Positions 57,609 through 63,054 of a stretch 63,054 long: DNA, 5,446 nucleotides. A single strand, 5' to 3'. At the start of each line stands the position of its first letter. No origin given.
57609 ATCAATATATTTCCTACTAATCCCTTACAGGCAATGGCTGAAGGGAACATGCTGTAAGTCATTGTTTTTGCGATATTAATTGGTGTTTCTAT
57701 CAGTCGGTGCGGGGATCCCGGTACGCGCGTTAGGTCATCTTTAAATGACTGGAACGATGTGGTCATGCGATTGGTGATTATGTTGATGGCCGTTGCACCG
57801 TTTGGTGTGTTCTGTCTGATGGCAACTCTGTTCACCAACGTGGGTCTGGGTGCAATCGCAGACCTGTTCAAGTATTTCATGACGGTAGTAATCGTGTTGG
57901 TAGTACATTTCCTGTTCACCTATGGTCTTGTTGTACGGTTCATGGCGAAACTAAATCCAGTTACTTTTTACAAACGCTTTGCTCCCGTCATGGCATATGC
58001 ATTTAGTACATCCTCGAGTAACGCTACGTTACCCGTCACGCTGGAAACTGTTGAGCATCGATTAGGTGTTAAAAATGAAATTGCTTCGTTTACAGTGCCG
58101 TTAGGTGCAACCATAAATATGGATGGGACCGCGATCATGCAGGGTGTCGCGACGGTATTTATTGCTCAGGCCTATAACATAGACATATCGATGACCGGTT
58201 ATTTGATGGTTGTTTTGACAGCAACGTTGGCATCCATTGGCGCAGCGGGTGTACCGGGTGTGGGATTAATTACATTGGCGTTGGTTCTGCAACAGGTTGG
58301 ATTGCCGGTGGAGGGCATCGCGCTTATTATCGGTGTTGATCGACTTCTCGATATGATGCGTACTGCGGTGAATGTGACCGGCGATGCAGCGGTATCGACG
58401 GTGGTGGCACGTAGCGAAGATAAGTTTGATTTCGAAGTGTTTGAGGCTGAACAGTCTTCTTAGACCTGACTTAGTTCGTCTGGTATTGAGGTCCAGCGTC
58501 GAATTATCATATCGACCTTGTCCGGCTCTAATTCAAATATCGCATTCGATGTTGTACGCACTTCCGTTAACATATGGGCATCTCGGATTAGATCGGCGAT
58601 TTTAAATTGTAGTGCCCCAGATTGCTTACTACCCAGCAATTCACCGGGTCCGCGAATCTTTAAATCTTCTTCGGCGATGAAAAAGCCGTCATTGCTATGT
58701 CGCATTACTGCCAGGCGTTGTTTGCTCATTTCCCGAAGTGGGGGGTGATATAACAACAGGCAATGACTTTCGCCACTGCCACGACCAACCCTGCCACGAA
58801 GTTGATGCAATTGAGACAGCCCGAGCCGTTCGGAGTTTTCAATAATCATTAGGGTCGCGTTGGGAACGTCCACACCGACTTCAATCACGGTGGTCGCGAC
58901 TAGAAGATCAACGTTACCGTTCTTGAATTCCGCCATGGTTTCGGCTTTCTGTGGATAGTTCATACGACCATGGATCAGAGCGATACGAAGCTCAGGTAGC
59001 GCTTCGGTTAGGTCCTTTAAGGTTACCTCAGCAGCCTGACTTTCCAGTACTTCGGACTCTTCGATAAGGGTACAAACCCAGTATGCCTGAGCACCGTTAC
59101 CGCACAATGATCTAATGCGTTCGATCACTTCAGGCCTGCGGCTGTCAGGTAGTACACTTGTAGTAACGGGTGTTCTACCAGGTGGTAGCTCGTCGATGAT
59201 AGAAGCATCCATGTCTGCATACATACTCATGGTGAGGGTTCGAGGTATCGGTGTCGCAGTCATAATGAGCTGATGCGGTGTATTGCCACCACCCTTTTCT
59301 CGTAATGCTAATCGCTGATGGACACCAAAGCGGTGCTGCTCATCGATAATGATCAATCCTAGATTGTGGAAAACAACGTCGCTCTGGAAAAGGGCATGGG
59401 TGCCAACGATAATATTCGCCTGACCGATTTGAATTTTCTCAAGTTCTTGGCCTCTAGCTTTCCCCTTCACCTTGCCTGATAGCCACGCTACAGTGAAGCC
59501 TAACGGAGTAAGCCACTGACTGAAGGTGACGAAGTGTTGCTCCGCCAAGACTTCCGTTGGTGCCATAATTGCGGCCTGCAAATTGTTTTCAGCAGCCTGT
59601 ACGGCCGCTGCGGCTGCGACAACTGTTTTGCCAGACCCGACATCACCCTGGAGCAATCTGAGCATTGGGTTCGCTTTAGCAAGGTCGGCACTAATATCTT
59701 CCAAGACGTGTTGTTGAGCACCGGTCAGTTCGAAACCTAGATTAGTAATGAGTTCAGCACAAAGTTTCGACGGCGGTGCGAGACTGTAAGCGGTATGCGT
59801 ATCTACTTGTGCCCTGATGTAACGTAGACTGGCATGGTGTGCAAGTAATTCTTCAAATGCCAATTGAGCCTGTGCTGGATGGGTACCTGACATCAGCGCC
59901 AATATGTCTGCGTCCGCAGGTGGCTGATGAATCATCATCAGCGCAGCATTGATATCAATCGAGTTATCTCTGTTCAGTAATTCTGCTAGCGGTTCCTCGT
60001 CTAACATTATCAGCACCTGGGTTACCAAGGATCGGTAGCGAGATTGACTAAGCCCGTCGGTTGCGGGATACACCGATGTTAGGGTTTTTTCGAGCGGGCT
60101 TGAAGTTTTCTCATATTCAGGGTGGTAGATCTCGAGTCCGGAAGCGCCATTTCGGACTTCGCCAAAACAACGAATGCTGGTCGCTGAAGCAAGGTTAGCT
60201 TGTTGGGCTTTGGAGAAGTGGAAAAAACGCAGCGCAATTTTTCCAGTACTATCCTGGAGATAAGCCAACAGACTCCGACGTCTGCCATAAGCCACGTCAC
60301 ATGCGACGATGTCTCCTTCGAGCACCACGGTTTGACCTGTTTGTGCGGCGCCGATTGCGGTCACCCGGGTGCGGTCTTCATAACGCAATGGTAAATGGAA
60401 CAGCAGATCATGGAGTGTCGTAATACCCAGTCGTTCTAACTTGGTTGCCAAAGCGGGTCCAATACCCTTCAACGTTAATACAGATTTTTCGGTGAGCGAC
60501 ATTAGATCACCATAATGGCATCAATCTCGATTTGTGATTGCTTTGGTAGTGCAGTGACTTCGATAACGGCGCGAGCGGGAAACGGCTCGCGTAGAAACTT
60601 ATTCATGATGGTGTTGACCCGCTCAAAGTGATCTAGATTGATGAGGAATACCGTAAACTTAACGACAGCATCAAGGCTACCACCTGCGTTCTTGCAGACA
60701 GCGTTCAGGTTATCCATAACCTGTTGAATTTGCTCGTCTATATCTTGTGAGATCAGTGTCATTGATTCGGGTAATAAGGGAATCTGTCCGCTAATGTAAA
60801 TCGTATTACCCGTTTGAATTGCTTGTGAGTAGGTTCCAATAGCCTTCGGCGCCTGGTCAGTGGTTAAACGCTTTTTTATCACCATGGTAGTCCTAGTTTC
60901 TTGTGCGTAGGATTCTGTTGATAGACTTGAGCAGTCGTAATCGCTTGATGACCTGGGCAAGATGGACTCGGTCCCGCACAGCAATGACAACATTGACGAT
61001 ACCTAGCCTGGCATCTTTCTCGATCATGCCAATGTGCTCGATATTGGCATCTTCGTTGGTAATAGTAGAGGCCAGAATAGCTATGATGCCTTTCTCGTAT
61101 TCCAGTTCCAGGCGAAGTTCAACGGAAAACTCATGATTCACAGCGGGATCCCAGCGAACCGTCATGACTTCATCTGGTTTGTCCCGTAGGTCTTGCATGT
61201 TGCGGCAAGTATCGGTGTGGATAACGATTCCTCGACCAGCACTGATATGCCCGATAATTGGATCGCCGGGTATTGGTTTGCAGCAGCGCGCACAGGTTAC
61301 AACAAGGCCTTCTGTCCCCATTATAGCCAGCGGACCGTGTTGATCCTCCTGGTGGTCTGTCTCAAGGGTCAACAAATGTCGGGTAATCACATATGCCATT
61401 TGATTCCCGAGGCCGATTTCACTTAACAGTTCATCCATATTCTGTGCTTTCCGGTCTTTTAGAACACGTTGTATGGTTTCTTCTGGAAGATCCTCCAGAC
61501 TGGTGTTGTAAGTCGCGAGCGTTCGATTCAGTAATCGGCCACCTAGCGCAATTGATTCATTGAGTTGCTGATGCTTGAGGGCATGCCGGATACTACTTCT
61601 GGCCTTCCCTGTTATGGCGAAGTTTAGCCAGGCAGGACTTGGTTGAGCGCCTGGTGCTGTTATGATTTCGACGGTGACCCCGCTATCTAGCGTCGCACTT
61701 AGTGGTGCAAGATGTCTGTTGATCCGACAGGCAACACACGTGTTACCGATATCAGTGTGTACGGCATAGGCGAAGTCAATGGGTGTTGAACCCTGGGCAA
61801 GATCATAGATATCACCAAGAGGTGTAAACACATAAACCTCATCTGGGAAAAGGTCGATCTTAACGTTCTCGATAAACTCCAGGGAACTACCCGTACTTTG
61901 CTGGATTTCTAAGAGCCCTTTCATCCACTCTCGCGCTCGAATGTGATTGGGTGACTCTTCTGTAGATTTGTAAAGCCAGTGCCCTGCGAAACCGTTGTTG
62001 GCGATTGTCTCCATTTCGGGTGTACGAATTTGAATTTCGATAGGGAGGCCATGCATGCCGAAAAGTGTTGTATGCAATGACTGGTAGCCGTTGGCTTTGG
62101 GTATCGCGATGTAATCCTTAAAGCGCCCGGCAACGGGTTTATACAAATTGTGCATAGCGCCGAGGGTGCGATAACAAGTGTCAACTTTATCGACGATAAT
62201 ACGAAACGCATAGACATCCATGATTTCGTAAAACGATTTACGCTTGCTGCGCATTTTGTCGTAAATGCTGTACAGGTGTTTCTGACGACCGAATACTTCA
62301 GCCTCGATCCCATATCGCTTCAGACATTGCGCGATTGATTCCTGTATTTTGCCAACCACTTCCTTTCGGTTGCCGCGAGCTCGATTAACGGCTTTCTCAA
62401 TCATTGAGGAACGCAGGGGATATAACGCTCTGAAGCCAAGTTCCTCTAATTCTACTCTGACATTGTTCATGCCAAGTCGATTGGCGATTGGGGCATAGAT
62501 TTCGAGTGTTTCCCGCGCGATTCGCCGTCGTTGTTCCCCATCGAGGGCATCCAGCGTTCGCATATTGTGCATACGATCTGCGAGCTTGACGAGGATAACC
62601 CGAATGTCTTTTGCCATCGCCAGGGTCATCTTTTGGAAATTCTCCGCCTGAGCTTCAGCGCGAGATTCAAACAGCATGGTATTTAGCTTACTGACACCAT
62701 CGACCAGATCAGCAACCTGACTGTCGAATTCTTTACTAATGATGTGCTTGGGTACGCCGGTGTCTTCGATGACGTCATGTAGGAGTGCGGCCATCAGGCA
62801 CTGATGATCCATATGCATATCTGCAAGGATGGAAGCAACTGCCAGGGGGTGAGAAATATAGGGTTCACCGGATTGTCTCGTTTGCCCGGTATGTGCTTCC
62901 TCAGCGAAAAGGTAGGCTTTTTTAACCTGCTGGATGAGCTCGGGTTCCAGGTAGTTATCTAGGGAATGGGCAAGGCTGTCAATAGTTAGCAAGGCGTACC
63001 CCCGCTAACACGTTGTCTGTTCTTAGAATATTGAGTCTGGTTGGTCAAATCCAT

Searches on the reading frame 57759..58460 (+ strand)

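Call 75: search_protein_families(library=pfam, proteins=[window:57759-58460:+])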
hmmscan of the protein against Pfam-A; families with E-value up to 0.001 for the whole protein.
window:57759-58460:+ (234 aa): 1 family
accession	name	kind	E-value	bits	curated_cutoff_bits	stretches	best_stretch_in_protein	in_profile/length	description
PF00375.23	SDF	-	2.8e-82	277.3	27.9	1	1-218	169-386/387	Sodium:dicarboxylate symporter family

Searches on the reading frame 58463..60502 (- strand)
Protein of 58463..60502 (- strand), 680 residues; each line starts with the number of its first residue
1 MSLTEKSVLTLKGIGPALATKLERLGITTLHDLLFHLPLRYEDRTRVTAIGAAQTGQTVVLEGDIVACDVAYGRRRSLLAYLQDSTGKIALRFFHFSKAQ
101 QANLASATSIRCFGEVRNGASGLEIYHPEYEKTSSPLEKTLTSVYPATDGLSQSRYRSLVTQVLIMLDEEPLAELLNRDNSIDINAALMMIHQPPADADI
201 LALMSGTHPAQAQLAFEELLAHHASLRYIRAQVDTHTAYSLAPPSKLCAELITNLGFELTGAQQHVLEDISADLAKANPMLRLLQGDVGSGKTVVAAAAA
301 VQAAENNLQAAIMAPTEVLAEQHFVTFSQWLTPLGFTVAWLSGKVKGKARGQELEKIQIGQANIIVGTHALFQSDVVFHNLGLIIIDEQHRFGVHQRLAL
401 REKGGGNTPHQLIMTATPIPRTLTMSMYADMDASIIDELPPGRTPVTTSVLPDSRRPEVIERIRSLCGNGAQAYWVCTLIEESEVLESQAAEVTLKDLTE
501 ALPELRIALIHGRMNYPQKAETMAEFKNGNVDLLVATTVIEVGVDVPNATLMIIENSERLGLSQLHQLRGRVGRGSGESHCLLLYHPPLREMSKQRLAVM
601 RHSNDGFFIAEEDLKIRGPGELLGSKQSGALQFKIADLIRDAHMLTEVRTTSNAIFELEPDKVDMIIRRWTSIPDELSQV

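Call 76: search_protein_families(library=pfam, proteins=[window:58463-60502:-])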
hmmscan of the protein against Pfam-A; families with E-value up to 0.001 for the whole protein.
window:58463-60502:- (680 aa): 8 families
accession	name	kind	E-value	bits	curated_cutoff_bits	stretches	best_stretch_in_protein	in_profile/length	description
PF00270.35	DEAD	-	2.2e-23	83.2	26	1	281-423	18-164/167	DEAD/DEAH box helicase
PF00271.37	Helicase_C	-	1.1e-21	77.6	23.5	1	468-574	13-108/110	Helicase conserved C-terminal domain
PF17191.10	RecG_wedge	-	6.2e-17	62.1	23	1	11-163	5-158/162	RecG wedge domain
PF19833.4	RecG_dom3_C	-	2.3e-14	53.7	26.8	1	604-661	2-60/87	ATP-dependent DNA helicase RecG, domain 3, C-terminal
PF04851.21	ResIII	-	5.8e-11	43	22.5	1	258-418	3-162/164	Type III restriction enzyme, res subunit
PF01336.31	tRNA_anti-codon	-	4.6e-06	26.9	27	1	59-132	1-74/75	OB-fold nucleic acid binding domain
PF00176.29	SNF2-rel_dom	-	5.8e-06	26.1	24.9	1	283-423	21-168/290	SNF2-related domain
PF22590.2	Cas3-like_C_2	-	4.2e-05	24.2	27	1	491-574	15-103/106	CRISPR-associated nuclease/helicase Cas3, C-terminal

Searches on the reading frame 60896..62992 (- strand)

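Call 76: search_protein_families(library=pfam, proteins=[window:60896-62992:-])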
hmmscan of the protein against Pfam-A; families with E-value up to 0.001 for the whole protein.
window:60896-62992:- (699 aa): 6 families
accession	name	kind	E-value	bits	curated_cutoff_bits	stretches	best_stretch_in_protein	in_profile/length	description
PF13328.12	HD_4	-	4e-51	173.3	27.2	1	26-175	1-155/156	HD domain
PF04607.23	RelA_SpoT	-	4.6e-40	136.8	27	1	235-345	1-112/113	Region found in RelA / SpoT proteins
PF02824.27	TGS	-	1.1e-16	61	22.2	1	386-445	1-60/60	TGS domain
PF19296.4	RelA_AH_RIS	-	1.2e-14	55.3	23.8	1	457-549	2-91/185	RelA/SpoT, AH and RIS domains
PF01966.28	HD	-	1e-11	45.6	22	1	45-144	1-116/116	HD domain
PF13291.12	ACT_4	-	8.3e-11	42.9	27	1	620-696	3-80/80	ACT domain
